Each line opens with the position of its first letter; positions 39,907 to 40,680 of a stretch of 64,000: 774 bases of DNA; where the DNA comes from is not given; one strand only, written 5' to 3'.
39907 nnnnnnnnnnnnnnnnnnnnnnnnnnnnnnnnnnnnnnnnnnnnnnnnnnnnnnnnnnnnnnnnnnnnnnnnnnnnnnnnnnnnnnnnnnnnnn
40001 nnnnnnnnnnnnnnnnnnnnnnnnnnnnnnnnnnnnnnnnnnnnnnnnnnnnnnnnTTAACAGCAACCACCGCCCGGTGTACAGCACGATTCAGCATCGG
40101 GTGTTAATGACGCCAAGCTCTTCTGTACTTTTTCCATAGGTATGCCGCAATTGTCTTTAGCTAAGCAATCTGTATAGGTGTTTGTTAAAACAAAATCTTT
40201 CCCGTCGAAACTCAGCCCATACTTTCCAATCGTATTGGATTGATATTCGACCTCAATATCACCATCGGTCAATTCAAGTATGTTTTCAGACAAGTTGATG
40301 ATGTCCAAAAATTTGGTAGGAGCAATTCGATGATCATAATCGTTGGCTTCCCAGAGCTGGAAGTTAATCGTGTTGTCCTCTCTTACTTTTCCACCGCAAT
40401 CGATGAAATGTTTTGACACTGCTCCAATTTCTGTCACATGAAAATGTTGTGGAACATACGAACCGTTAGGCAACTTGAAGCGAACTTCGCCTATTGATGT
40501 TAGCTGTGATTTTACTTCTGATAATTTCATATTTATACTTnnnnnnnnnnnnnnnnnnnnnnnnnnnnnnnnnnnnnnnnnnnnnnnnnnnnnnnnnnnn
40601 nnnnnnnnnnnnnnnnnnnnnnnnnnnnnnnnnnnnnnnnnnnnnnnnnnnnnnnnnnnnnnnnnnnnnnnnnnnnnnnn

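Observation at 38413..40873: Arsenic operon with non-canonical As(III)-sensing and handling cysteines: ArsR with C-terminal CGDNCC, a DUF6428-like protein ending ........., and an ArsC-like LMW-PTP with an N-terminal extension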

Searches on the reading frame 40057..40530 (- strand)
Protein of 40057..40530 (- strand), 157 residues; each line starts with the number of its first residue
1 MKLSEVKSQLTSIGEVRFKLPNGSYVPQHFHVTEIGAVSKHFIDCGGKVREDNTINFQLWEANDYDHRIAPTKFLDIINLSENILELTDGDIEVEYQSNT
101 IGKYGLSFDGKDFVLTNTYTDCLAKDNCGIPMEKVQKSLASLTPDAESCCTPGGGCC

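Call 3: search_protein_families(library=pfam, proteins=[window:40057-40530:-], max_evalue=0.01)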
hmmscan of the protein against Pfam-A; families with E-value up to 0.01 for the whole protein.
window:40057-40530:- (157 aa): 1 family
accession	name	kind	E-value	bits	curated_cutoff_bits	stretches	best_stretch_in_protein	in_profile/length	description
PF20001.5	DUF6428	-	9.9e-63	211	28.7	1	3-157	1-155/155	Family of unknown function (DUF6428)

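Call 4: search_protein_families(library=ncbifam, proteins=[window:40057-40530:-], max_evalue=0.01)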
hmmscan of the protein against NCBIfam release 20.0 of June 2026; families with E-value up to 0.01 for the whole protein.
window:40057-40530:- (157 aa): 0 families

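Call 6: find_homologous_proteins(query=window:40057-40530:-)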
Query window:40057-40530:- (157 aa): 7998 proteins with E <= 0.001 among 8000 candidates; the best 120 are listed.
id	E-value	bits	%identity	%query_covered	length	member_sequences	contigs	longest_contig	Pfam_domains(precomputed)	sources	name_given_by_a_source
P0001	2.0e-102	358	99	100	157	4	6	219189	PF20001.6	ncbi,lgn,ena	-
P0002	1.0e-90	320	86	100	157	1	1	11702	PF20001.6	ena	-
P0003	3.5e-88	312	84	100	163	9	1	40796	PF20001.6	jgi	-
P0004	9.2e-87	307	82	97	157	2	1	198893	PF20001.6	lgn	-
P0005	4.0e-84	298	80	100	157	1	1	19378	PF20001.6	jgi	jgi:hypothetical protein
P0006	1.4e-80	287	78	100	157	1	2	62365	PF20001.6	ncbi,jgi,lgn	ncbi:MAG: hypothetical protein ACI9JN_000009 [Bacteroidia bacterium]|jgi:hypothetical protein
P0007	4.3e-80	285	78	100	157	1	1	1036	PF20001.6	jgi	jgi:hypothetical protein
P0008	1.0e-79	284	76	100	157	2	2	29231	PF20001.6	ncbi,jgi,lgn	ncbi:MAG: hypothetical protein ACI8SE_000848 [Bacteroidia bacterium]|jgi:hypothetical protein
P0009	2.3e-79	283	78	100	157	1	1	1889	PF20001.6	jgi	jgi:hypothetical protein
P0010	8.8e-79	281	76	100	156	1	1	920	PF20001.6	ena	-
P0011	5.9e-78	278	80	100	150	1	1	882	PF20001.6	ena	-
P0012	7.7e-76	271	94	81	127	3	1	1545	PF20001.6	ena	-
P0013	2.7e-70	253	72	100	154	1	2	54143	PF20001.6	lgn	-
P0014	2.1e-69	250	68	100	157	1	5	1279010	PF20001.6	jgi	jgi:hypothetical protein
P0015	2.9e-69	250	67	100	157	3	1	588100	PF20001.6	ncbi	-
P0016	7.7e-69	249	67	100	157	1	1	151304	PF20001.6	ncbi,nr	ncbi:MAG: hypothetical protein IPG07_03445 [Crocinitomicaceae bacterium]|nr:hypothetical protein [Cr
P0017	8.1e-69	249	66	100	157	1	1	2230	PF20001.6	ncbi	-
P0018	1.2e-68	248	67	100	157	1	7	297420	PF20001.6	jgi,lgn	jgi:hypothetical protein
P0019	2.0e-68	247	66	100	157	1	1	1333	PF20001.6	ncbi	-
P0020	2.8e-68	247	66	100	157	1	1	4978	PF20001.6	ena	-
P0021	2.9e-68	247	66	100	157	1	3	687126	PF20001.6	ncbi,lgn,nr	ncbi:MAG: hypothetical protein IPO32_05575 [Crocinitomicaceae bacterium]|nr:hypothetical protein [Cr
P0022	3.0e-68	247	66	100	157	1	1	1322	PF20001.6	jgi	jgi:hypothetical protein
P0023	3.0e-68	247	66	100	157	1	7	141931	PF20001.6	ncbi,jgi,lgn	jgi:hypothetical protein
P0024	3.4e-68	247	68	100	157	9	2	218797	PF20001.6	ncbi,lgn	-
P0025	3.9e-68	246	66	100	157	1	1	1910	PF20001.6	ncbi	-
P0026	5.4e-68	246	66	100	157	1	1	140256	PF20001.6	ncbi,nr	ncbi:MAG: hypothetical protein IPH24_12850 [Crocinitomicaceae bacterium]|nr:hypothetical protein [Cr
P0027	1.0e-67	245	66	100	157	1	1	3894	PF20001.6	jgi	jgi:hypothetical protein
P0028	1.0e-67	245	66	100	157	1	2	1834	PF20001.6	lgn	-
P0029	1.1e-67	245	66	100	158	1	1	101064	PF20001.6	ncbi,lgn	ncbi:MAG: DUF6428 family protein [Bacteroidota bacterium]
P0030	2.0e-67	244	65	100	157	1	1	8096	PF20001.6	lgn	-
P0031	2.2e-67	244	65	100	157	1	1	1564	PF20001.6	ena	-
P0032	2.9e-67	244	65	100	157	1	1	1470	PF20001.6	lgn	-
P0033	3.3e-67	243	67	100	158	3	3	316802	PF20001.6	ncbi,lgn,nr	ncbi:MAG: hypothetical protein H6582_07070 [Crocinitomicaceae bacterium]|nr:hypothetical protein [Cr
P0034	7.7e-67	242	65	100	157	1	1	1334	PF20001.6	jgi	jgi:Family of unknown function (DUF6428)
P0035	8.2e-67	242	66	100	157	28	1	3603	PF20001.6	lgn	-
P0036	1.4e-66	241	64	100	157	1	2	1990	PF20001.6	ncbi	-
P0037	1.5e-66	241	64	100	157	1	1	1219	PF20001.6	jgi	jgi:hypothetical protein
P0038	2.6e-66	240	64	100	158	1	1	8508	PF20001.6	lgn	-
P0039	3.0e-66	240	64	100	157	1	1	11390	PF20001.6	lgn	-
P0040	3.8e-66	240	66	100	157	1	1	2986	PF20001.6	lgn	-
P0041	4.3e-66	240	64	100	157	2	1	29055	PF20001.6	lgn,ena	-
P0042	4.7e-66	240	64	100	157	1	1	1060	PF20001.6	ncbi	-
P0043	5.5e-66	239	66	100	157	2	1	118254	PF20001.6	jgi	jgi:hypothetical protein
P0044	5.8e-66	239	64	100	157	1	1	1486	PF20001.6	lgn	-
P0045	6.3e-66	239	64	100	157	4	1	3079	PF20001.6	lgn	-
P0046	8.4e-66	239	64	100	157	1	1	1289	PF20001.6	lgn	-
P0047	8.4e-66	239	64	100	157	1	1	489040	PF20001.6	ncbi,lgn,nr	ncbi:MAG: hypothetical protein IPM51_16080 [Sphingobacteriaceae bacterium]|nr:hypothetical protein [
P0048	8.4e-66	239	65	100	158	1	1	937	PF20001.6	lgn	-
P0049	9.1e-66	239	66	100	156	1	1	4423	PF20001.6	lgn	-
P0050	9.1e-66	239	64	97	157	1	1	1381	PF20001.6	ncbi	-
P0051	1.2e-65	238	64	100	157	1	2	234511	PF20001.6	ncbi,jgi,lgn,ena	-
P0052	1.5e-65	238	64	92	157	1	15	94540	PF20001.6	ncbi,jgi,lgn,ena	-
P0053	1.9e-65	238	65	90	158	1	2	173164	PF20001.6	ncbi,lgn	-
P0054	1.9e-65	238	64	100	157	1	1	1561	PF20001.6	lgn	-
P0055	2.1e-65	237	64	100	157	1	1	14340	PF20001.6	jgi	jgi:hypothetical protein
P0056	2.3e-65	237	62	100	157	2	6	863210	PF20001.6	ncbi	ncbi:MAG: DUF6428 family protein [Bacteroidia bacterium]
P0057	2.4e-65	237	64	100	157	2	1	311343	PF20001.6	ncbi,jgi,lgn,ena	ncbi:MAG: DUF6428 family protein [Crocinitomicaceae bacterium]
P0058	2.7e-65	237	66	100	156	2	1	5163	PF20001.6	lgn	-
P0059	2.8e-65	237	65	100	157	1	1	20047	PF20001.6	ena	-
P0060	2.8e-65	237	65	100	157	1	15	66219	PF20001.6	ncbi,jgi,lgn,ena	jgi:hypothetical protein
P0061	3.1e-65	237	62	100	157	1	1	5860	PF20001.6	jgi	jgi:hypothetical protein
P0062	4.1e-65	237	63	100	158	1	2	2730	PF20001.6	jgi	jgi:hypothetical protein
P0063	4.2e-65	237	64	100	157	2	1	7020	PF20001.6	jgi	jgi:hypothetical protein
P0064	4.5e-65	236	62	100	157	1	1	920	PF20001.6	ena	-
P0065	4.5e-65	236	65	100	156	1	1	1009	PF20001.6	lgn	-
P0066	5.5e-65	236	64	100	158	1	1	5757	PF20001.6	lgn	-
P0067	5.8e-65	236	63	100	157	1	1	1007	PF20001.6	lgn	-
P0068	6.0e-65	236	65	100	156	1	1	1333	PF20001.6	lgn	-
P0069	6.1e-65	236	64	100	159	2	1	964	PF20001.6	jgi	jgi:Family of unknown function (DUF6428)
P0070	6.1e-65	236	62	100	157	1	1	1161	PF20001.6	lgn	-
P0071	6.4e-65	236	64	100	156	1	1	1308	PF20001.6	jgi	-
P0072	6.6e-65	236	62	100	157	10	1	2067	PF20001.6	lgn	-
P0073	7.7e-65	236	62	100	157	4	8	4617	PF20001.6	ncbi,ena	-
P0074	7.8e-65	236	65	100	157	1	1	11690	PF20001.6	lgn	-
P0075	8.1e-65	236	64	100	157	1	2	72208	PF20001.6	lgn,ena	-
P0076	8.3e-65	236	66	100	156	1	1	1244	PF20001.6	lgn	-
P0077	8.8e-65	235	66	100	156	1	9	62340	PF20001.6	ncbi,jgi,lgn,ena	jgi:hypothetical protein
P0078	8.8e-65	235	66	100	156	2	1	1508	PF20001.6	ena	-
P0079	9.1e-65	235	68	100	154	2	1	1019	PF20001.6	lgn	-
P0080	1.1e-64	235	62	100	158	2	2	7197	PF20001.6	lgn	-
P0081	1.2e-64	235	65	100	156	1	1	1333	PF20001.6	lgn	-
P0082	1.2e-64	235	66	100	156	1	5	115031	PF20001.6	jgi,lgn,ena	jgi:hypothetical protein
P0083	1.2e-64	235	65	100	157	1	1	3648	PF20001.6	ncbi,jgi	jgi:hypothetical protein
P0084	1.4e-64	235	65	100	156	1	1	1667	PF20001.6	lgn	-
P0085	1.6e-64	235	64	100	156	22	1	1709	PF20001.6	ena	-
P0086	1.7e-64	235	66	100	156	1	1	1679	PF20001.6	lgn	-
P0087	1.8e-64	234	67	100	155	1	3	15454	PF20001.6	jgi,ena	-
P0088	2.0e-64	234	62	97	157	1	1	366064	PF20001.6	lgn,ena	-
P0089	2.0e-64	234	65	100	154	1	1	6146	PF20001.6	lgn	-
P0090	2.3e-64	234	63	100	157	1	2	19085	PF20001.6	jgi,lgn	jgi:hypothetical protein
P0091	2.3e-64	234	63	100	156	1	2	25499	PF20001.6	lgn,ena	-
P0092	2.3e-64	234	65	100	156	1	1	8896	PF20001.6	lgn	-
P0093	2.3e-64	234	64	100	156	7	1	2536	PF20001.6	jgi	jgi:hypothetical protein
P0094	2.3e-64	234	66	100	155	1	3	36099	PF20001.6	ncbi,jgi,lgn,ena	-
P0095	2.4e-64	234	63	100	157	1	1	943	PF20001.6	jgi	jgi:hypothetical protein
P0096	2.5e-64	234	66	100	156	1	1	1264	PF20001.6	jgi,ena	jgi:hypothetical protein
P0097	2.6e-64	234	64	100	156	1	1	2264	PF20001.6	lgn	-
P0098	2.7e-64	234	61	97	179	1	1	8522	PF20001.6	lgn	-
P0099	3.2e-64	234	66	100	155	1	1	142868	PF20001.6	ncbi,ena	-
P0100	3.2e-64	234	64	100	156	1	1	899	PF20001.6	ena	-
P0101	3.3e-64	234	65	100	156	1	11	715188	PF20001.6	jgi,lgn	-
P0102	3.5e-64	234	61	100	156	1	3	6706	PF20001.6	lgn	-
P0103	3.5e-64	234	65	100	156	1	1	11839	PF20001.6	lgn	-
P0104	4.0e-64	233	64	100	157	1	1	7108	PF20001.6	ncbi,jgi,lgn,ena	jgi:hypothetical protein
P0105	4.1e-64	233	64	100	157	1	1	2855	PF20001.6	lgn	-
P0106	4.2e-64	233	65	100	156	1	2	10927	PF20001.6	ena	-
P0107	4.3e-64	233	63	100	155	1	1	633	PF20001.6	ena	-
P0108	4.5e-64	233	65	100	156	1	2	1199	PF20001.6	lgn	-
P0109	4.5e-64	233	62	100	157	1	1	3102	PF20001.6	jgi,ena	-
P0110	4.7e-64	233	62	100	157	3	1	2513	PF20001.6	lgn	-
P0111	4.8e-64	233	63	100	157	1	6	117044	PF20001.6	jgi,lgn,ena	-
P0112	4.9e-64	233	65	90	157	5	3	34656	PF20001.6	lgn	-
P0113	5.4e-64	233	66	100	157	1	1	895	PF20001.6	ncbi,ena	-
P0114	5.8e-64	233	64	100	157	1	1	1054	PF20001.6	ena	-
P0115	6.0e-64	233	64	100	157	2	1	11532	PF20001.6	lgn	-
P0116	6.1e-64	233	62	100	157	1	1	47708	PF20001.6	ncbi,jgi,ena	jgi:hypothetical protein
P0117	6.2e-64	233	63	93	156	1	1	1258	PF20001.6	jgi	jgi:hypothetical protein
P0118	6.2e-64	233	60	100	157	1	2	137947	PF20001.6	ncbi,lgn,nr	ncbi:MAG: hypothetical protein JNK50_00895 [Bacteroidia bacterium]|nr:hypothetical protein [Bacteroi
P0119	7.2e-64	233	64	100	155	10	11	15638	PF20001.6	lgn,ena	-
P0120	7.4e-64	232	65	100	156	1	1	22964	PF20001.6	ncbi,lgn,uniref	ncbi:MAG: DUF6428 family protein [Fulvivirga sp.]|uniref:DUF6428 family protein n=1 Tax=Fulvivirga s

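Call 12: find_related_loci(query=A1, collection=genome_contigs, flank=6000)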
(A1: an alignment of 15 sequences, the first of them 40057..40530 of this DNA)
Query A1 (157 aa) in genome_contigs; peptide patterns used: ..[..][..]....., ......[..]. (x = any residue, [..] = any of these).
600 stretches matched a pattern (row limit reached: there are more); 592 encode a relative of the query (tblastn E <= 1e-3); the best 80 are kept; 80 distinct loci.
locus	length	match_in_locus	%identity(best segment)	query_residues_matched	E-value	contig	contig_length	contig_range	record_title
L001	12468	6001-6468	66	1-157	4e-68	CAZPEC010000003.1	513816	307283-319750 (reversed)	MAG TPA_asm: uncultured Akkermansia sp. isolate SRP290908_co2_203 genome assembly, contig: NODE_8_length_513816_cov_17.8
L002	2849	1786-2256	59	1-157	6e-68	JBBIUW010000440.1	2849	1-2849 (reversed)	MAG: Sphingobacteriaceae bacterium isolate BR1F70218_bin_62 NODE_14306_length_2849_cov_0.762307, whole genome shotgun se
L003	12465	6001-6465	61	1-157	2e-66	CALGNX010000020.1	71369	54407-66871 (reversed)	MAG: uncultured Algibacter sp. isolate L3_Bin_Bin_145_1 genome assembly, contig: c_000000524331, whole genome shotgun se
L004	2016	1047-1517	60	1-157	2e-68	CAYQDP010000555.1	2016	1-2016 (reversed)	MAG TPA_asm: uncultured Flavobacteriaceae bacterium isolate binchicken_co197_250 genome assembly, contig: NODE_154414_le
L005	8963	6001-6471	59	1-157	2e-66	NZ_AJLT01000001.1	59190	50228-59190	Gillisia marina strain CBA3202 c3_(single)_trimmed_contig_1, whole genome shotgun sequence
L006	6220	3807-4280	61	1-157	3e-66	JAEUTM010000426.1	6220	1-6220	MAG: Bacteroidia bacterium isolate new MAG-329 k141_1477923, whole genome shotgun sequence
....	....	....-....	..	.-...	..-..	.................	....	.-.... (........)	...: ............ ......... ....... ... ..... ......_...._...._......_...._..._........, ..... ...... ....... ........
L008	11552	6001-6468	61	1-157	3e-66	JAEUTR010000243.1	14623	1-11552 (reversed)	MAG: Bacteroidia bacterium isolate new MAG-334 k141_1884315, whole genome shotgun sequence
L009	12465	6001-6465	62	1-157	9e-66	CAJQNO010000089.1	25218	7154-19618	MAG: uncultured Flavobacteriaceae bacterium isolate 10_20180412_Bin_METABAT_69_1 genome assembly, contig: c_000014231086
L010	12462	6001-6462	62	1-157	6e-66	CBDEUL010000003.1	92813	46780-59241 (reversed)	MAG: Flavicella sp. isolate c9f9d35b-e432-4d16-9f7a-f6b54bcc9902 genome assembly, contig: contig_3, whole genome shotgun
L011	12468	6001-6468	61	1-157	2e-65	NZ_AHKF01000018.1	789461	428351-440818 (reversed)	Flavobacterium frigoris PS1 66_18, whole genome shotgun sequence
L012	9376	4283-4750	62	1-157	2e-65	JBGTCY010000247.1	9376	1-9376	MAG: Chitinophagales bacterium isolate JTS-RE130 k141_6659306, whole genome shotgun sequence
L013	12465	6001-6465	62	1-157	1e-65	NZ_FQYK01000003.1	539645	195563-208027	Algibacter luteus strain CGMCC 1.12213, whole genome shotgun sequence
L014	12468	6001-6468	61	1-157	3e-65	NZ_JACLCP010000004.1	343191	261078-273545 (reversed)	Winogradskyella flava strain KCTC 52348 4, whole genome shotgun sequence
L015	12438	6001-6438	62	1-157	3e-65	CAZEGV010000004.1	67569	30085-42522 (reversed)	MAG TPA_asm: uncultured Cytophagales bacterium isolate binchicken_co67_49 genome assembly, contig: NODE_301_length_67569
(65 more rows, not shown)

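Call 16: search_protein_representatives(protein=window:40057-40530:-)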
Query: 157 residues. Proteins with E-value up to 0.001 (for the whole library): 766; up to 1e-10: 469; up to 1e-30: 79. The best 150 are listed.
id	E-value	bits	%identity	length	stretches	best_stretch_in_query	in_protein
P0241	2.2e-56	206.5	58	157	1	1-157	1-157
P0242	8.9e-56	204.5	58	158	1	1-157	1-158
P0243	8.5e-54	198.1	56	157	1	1-157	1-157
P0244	6.0e-52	192.1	57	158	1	1-157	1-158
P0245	1.4e-49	184.4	53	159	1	1-157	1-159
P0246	7.4e-49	182.1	56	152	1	1-157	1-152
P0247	1.2e-48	181.3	58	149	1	1-157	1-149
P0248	2.4e-47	177.1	50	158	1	1-157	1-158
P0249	3.7e-47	176.5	53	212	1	1-156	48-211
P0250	1.6e-46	174.4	51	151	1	1-157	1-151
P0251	7.5e-46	172.3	52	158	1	1-157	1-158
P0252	1.8e-43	164.5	52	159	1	1-157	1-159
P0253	5.2e-43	163.0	50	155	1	1-157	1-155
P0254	1.2e-42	161.8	51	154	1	1-157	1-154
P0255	1.9e-42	161.2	50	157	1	1-157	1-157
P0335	2.3e-29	118.7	37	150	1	5-157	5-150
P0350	6.8e-27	110.7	40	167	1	1-155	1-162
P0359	4.5e-26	108.0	39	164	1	2-157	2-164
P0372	1.3e-24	103.2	39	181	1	8-152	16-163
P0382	5.3e-24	101.3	42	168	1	1-152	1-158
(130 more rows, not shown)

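Call 25: search_solved_structures(query=A3, max_evalue=10)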
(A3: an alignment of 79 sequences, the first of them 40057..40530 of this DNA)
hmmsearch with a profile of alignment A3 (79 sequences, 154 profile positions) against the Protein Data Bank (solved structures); distinct sequences matched with E-value up to 10: 2.
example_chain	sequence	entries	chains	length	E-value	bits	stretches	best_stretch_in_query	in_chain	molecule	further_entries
8j07_5D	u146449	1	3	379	0.065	16.5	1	56-150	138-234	RIB43A-like with coiled-coils protein 1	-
6cvn_D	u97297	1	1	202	0.65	13.2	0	105-153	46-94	Microtubule-associated protein tau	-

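Call 26: predict_structure(alignment_id=A3)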
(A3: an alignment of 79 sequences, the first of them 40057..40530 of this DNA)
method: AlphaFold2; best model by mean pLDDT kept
length: 157 residues; sequences in the alignment: 79
mean_pLDDT: 89.8   pTM: 0.76
mean pLDDT of the five models: 89.8, 88.7, 88.3, 88.1, 87.2
residues with pLDDT >= 90: 111; 70-90: 29; 50-70: 17; < 50: 0
segments of 3 or more residues with pLDDT < 50: none
pLDDT, mean of each block of 10 residues (from residue 1): 98 98 96 97 93 97 91 98 98 95 98 96 83 74 59 56
secondary structure, 60 per line:
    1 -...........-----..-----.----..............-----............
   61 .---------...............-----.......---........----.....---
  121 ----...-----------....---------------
elements in order: H3-12 E30-43 E49-61 H71-85 E91-97 E101-108 E113-117 H139-142

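Call 33: search_protein_families(library=pfam, alignment_id=A4, max_evalue=0.00001)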
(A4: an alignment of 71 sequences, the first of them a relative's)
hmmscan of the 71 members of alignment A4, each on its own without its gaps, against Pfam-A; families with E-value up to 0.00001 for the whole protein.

A. member 1, L005:7302-8273:+ (324 aa): 1 family
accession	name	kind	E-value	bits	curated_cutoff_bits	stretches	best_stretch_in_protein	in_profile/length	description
PF00892.27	EamA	-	3e-37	128.4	28.2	2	164-302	2-135/135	EamA-like transporter family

B. families by the number of members that match (of 71 scanned): 69 families (the first 25 are shown)
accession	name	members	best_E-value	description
PF00583.31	Acetyltransf_1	6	7e-16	Acetyltransferase (GNAT) family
PF13420.13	Acetyltransf_4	6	6.5e-11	Acetyltransferase (GNAT) domain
PF13508.13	Acetyltransf_7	6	1.6e-10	Acetyltransferase (GNAT) domain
PF00230.25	MIP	5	2.5e-50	Major intrinsic protein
PF13302.13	Acetyltransf_3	5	4.2e-09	Acetyltransferase (GNAT) domain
PF01451.26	LMWPc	4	7.6e-23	Low molecular weight phosphotyrosine protein phosphatase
PF03109.22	ABC1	3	8e-54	ABC1 atypical kinase-like domain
PF17931.6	TetR_C_23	3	2.3e-46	Tetracyclin repressor-like, C-terminal domain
PF12850.12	Metallophos_2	3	1.9e-22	Calcineurin-like phosphoesterase superfamily domain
PF00149.33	Metallophos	3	1e-19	Calcineurin-like phosphoesterase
PF13847.12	Methyltransf_31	3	1.2e-10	Methyltransferase domain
PF13649.12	Methyltransf_25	3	6.4e-10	Methyltransferase domain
PF08242.18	Methyltransf_12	3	6.6e-10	Methyltransferase domain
PF13673.13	Acetyltransf_10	3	1.2e-06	Acetyltransferase (GNAT) domain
PF13738.12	Pyr_redox_3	2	1.4e-32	Pyridine nucleotide-disulphide oxidoreductase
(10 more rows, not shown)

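Call 37: fold_search(model_id=the predicted structure, library=pdb)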
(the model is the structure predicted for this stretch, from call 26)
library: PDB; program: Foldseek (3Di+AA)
matches with E <= 10: 816; with E <= 0.001: 0
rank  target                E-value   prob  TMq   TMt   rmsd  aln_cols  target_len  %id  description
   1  1se8                  3.7e-02  0.16  0.16  0.13  13.4       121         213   15  Structure of single-stranded DNA-binding protein (SSB) from D. radiodurans (released 2004-06-15)
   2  3udg_B                1.3e-01  0.12  0.13  0.11  12.4       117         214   17  Structure of Deinococcus radiodurans SSB bound to ssDNA (released 2012-05-16)
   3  7cs1_B                1.7e-01  0.18  0.23  0.20  11.8       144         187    8  Aminoglycoside 2'-N-acetyltransferase from Mycolicibacterium smegmatis-Complex with Coenzyme A and Neomycin (released 2021-06-23)
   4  7csj_A                1.7e-01  0.18  0.23  0.20  11.9       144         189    8  Aminoglycoside 2'-N-acetyltransferase from Mycolicibacterium smegmatis-Complex with Coenzyme A and Gentamicin (released 2021-06-23)
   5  5wqv_A                1.7e-01  0.08  0.15  0.22  13.0       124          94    9  Crystal structure of PriB mutant - S55A (released 2017-11-29)
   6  4pk2_A                1.9e-01  0.44  0.24  0.21  10.2        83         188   10  tubulin acetyltransferase complex with bisubstrate analog (released 2014-08-13)
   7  7dep_B                2.0e-01  0.06  0.17  0.15  10.6       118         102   13  S. aureus SsbB with 5-FU (released 2020-12-23)
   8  7cs0_A                2.1e-01  0.16  0.23  0.20  11.9       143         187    8  Aminoglycoside 2'-N-acetyltransferase from Mycolicibacterium smegmatis-Complex with Coenzyme A and Paromomycin (released 2021-06-23)
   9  5odp_G                2.6e-01  0.09  0.13  0.19  13.6       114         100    9  Salinibacter ruber Single-Strand Binding protein D17K D71K mutant (released 2018-08-01)
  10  3ulp_B                2.7e-01  0.10  0.16  0.21  12.4       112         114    8  Plasmodium falciparum SSB complex with ssDNA (released 2012-05-09)
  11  5odn_G                3.3e-01  0.04  0.14  0.17  10.3       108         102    7  Salinibacter ruber Single-Strand Binding protein (released 2018-08-01)
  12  7crm_B                3.5e-01  0.13  0.23  0.20  12.2       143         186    8  Aminoglycoside 2'-N-acetyltransferase from Mycolicibacterium smegmatis-APO Structure (released 2021-06-23)
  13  5yyu_A                3.5e-01  0.06  0.15  0.19  13.1       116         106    9  Crystal structure of Staphylococcus aureus single-stranded DNA-binding protein SsbB (released 2018-08-15)
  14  4h6z_A                3.7e-01  0.20  0.24  0.25  13.1       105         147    8  Tubulin acetyltransferase (released 2012-11-07)
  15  7csi_A                3.7e-01  0.13  0.23  0.20  12.0       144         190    8  Aminoglycoside 2'-N-acetyltransferase from Mycolicibacterium smegmatis-Complex with Coenzyme A and Sisomicin (released 2021-06-23)
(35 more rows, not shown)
